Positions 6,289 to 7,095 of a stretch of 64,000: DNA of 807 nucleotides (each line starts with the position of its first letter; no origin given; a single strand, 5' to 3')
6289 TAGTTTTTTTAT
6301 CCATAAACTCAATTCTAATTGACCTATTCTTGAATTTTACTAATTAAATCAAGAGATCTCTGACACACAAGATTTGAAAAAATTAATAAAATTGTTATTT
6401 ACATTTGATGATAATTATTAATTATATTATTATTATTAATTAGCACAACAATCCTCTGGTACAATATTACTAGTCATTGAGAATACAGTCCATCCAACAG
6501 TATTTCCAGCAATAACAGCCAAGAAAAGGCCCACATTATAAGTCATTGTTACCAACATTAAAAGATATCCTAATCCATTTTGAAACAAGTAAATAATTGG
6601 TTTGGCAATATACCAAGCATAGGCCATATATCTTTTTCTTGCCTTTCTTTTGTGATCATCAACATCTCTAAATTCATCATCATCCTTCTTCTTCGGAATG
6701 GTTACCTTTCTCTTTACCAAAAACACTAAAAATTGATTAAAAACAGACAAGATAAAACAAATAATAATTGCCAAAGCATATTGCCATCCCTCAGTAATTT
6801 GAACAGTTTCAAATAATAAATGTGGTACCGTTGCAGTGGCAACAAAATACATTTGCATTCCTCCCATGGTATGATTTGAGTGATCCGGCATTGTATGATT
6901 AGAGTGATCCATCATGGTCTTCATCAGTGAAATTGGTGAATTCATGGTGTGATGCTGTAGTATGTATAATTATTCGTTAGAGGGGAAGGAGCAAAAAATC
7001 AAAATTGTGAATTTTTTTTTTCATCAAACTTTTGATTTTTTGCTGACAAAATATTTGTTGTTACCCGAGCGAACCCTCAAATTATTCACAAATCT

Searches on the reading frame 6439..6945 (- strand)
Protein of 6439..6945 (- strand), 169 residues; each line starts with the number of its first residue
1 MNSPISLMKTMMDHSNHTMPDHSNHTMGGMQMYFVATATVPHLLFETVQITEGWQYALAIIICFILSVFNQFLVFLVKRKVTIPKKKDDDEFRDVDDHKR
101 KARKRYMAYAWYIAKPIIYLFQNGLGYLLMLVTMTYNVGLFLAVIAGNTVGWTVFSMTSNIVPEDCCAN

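Call 50: search_protein_families(library=pfam, proteins=[window:6439-6945:-], max_evalue=0.00001)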
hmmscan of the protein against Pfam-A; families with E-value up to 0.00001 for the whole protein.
window:6439-6945:- (169 aa): 1 family
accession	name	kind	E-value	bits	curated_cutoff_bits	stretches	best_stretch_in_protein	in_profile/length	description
PF04145.20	Ctr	-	2.8e-20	73.8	25.3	1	32-155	1-151/151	Ctr copper transporter family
